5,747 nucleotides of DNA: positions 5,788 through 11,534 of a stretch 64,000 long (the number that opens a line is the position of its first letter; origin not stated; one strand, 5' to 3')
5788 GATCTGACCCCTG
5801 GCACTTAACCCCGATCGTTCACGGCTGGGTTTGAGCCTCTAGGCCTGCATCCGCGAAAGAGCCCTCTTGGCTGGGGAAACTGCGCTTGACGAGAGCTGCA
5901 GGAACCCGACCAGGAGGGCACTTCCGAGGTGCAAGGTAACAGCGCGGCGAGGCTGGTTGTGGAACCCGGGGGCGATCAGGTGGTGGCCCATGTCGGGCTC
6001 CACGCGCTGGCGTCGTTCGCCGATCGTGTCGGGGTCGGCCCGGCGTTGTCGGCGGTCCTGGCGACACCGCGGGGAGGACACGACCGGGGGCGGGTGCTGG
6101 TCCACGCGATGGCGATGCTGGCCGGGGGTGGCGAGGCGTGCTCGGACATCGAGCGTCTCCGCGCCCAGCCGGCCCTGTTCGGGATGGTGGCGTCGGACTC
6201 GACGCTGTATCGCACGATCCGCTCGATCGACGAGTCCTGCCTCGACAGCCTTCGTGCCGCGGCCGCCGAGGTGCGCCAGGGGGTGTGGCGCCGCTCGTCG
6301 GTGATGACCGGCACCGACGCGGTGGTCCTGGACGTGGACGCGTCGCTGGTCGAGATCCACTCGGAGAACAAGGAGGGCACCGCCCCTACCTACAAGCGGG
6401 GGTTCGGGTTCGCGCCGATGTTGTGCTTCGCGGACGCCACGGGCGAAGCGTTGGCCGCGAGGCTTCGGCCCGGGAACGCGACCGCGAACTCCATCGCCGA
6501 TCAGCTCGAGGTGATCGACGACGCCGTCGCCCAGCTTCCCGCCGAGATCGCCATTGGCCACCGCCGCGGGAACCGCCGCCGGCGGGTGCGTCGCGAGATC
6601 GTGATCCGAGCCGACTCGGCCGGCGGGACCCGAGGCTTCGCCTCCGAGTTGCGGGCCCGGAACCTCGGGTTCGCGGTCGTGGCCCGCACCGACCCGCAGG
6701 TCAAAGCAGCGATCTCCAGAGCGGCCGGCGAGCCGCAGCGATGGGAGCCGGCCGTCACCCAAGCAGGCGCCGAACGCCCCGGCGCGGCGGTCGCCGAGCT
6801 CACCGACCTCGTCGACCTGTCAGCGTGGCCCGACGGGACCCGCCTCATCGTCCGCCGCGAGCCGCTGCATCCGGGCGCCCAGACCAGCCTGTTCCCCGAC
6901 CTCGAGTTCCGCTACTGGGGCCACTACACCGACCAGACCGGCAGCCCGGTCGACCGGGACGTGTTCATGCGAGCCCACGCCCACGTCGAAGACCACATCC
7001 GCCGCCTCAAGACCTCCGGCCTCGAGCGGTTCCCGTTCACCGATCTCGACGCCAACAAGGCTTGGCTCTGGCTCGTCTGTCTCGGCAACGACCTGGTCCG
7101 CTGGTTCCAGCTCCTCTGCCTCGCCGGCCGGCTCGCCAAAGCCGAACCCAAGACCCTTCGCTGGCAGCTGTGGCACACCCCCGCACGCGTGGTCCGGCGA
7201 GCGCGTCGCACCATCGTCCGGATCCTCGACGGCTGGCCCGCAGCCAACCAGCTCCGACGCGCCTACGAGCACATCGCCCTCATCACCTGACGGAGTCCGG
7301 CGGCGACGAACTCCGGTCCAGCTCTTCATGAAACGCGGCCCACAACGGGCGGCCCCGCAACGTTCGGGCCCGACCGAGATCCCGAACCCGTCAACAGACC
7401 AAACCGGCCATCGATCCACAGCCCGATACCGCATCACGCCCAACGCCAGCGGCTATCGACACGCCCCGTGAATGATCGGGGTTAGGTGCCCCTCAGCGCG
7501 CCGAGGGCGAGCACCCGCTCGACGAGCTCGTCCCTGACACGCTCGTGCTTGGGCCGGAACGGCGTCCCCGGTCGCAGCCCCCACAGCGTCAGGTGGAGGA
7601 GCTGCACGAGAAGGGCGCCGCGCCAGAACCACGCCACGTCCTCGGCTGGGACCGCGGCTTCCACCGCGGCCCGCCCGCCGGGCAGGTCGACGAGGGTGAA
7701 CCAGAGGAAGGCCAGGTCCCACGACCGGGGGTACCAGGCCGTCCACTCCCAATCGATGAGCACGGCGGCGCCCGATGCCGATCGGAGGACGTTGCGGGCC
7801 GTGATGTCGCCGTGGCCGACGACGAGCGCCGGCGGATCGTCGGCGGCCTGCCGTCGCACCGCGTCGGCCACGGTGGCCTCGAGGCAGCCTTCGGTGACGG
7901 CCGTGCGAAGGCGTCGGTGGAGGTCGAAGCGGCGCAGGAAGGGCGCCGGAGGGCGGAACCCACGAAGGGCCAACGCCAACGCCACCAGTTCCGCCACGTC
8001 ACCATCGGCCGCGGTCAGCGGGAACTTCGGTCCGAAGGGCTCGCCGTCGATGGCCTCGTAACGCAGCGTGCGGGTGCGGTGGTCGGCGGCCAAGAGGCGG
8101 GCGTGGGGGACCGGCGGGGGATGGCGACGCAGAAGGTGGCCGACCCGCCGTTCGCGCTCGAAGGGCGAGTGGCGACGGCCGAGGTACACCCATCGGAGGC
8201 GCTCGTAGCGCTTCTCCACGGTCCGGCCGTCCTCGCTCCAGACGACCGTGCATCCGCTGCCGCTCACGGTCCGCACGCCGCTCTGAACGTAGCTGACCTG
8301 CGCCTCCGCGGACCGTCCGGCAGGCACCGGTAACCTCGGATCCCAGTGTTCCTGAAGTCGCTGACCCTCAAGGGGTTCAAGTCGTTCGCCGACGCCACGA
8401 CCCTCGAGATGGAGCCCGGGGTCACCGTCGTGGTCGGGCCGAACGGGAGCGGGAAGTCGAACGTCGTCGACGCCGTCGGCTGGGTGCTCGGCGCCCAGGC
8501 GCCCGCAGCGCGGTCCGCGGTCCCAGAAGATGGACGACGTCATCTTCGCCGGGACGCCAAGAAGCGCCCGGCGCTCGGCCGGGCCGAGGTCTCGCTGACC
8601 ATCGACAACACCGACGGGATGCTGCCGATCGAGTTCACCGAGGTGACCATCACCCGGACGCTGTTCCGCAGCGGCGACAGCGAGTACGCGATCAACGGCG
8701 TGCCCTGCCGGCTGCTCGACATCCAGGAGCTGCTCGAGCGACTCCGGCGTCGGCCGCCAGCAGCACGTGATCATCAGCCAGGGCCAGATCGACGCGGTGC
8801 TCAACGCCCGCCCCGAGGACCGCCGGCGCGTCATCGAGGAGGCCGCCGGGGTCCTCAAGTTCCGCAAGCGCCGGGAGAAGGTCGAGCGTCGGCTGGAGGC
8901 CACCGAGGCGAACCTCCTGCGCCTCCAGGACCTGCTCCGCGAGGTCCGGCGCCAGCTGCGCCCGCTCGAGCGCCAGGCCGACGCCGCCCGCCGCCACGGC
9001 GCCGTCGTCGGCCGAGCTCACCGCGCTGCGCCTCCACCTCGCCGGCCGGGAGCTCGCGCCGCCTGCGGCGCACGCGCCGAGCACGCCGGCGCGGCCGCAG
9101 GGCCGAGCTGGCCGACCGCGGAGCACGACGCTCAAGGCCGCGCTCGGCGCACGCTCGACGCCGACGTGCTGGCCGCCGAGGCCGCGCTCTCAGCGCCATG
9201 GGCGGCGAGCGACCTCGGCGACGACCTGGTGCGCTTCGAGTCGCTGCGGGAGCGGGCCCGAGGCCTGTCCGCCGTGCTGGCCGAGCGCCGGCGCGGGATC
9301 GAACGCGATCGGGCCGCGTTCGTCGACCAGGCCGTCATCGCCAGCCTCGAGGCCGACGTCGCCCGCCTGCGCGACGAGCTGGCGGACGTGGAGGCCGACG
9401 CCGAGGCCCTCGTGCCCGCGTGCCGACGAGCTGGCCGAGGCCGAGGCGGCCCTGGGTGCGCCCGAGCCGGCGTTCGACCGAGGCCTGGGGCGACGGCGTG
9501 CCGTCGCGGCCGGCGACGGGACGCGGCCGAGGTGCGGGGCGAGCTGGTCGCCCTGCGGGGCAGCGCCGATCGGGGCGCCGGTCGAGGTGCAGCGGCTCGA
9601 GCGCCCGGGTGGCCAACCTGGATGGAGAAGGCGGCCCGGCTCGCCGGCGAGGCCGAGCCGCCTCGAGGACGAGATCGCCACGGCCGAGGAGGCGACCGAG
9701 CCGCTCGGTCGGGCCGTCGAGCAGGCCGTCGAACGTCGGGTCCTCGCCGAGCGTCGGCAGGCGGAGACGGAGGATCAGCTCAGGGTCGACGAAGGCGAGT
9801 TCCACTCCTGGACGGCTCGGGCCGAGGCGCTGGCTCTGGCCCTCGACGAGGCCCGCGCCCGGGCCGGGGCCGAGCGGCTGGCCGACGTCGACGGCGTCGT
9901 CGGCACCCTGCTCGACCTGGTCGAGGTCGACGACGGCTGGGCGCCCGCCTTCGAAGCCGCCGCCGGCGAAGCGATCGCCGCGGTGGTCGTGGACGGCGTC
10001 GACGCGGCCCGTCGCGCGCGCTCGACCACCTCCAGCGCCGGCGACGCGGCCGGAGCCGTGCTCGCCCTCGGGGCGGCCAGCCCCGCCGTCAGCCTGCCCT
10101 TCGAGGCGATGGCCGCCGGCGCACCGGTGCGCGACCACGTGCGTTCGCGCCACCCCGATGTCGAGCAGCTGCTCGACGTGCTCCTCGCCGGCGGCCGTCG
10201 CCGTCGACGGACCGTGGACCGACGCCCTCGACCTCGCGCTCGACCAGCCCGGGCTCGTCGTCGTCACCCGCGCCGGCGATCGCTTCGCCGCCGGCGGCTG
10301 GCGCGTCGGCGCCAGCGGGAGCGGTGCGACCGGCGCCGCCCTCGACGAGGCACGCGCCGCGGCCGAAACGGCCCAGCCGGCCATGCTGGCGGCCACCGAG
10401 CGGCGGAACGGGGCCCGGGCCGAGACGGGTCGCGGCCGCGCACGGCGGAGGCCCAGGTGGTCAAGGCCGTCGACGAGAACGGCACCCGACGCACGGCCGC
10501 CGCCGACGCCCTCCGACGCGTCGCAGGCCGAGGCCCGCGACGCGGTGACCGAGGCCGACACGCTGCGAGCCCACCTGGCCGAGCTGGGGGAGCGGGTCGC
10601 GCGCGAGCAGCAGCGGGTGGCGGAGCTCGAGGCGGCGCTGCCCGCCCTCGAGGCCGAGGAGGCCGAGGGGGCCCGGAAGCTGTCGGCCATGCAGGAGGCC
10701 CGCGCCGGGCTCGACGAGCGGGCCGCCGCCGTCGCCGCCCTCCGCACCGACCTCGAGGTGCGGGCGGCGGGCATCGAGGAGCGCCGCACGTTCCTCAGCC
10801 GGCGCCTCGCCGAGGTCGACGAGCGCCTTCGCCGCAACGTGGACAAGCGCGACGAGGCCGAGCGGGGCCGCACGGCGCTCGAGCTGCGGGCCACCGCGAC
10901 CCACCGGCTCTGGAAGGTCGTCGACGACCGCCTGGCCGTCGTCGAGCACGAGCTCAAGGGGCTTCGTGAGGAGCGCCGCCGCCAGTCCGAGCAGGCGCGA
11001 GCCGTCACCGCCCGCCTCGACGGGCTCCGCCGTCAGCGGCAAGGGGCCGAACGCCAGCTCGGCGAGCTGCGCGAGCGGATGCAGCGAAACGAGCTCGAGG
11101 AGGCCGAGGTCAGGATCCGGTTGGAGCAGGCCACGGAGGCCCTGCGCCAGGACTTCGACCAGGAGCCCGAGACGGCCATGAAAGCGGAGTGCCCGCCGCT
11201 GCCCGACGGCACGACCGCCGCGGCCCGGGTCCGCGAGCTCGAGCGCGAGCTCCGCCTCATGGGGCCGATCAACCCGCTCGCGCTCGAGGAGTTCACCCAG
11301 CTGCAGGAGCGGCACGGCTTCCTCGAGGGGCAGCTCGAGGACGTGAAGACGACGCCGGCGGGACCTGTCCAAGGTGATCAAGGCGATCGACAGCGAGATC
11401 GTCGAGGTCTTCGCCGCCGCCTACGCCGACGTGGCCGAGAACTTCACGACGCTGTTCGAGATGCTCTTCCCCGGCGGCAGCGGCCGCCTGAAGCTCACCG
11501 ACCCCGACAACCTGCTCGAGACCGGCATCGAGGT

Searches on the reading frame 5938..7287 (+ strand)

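Call 44: search_protein_families(library=pfam, proteins=[window:5938-7287:+], max_evalue=0.00001)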
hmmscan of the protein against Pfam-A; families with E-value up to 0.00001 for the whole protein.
window:5938-7287:+ (450 aa): 2 families
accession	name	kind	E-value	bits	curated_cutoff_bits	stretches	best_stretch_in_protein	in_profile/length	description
PF13701.12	DDE_Tnp_1_4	-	1.2e-53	182.4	34.7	1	4-447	7-431/435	Transposase DDE domain group 1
PF01609.27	DDE_Tnp_1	-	9.8e-08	32.4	23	1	127-382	3-196/200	Transposase DDE domain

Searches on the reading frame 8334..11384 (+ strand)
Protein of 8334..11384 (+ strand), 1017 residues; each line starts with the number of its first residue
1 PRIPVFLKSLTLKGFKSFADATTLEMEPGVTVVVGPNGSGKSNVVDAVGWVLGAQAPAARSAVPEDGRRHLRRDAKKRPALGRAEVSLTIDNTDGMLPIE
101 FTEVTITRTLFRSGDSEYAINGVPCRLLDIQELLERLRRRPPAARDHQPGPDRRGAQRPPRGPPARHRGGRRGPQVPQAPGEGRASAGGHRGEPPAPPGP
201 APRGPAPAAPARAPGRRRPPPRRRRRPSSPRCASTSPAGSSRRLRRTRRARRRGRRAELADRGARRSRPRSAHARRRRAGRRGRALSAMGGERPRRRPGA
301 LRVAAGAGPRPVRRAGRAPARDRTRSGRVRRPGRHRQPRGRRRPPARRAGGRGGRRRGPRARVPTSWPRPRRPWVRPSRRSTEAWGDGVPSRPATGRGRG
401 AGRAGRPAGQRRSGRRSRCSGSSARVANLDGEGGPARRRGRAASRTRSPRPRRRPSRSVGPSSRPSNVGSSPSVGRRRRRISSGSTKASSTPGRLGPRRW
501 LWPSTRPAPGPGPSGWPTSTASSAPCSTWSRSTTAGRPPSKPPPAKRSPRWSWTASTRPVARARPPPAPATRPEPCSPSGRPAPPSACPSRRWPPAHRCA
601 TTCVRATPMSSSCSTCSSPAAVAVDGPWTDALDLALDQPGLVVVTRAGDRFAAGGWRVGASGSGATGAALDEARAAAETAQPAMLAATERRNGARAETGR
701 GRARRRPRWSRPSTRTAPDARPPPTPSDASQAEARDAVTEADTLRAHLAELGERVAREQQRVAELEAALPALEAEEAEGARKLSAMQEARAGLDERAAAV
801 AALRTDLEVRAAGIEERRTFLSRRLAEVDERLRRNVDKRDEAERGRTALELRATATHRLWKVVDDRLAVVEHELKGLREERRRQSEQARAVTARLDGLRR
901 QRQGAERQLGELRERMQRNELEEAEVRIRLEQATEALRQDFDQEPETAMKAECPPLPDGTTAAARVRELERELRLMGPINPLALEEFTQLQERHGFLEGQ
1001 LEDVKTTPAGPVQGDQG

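Call 44: search_protein_families(library=pfam, proteins=[window:8334-11384:+], max_evalue=0.00001)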
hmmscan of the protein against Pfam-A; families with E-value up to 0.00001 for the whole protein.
window:8334-11384:+ (1017 aa): 5 families
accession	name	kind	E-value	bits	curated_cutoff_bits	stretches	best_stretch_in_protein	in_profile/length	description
PF02463.25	SMC_N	-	3.3e-30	105.6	40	1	6-137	1-130/220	RecF/RecN/SMC N terminal domain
PF13476.12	AAA_23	-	8.8e-16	59.6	27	1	9-138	1-122/201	AAA domain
PF13175.12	AAA_15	-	1.4e-07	32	32.1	1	7-53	3-48/374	AAA ATPase domain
PF13304.12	AAA_21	-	1.8e-07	31.9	27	1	30-121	1-110/304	AAA domain, putative AbiEii toxin, Type IV TA system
PF13555.12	AAA_29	-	2.9e-06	27.3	27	1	9-55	3-49/61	P-loop containing region of AAA domain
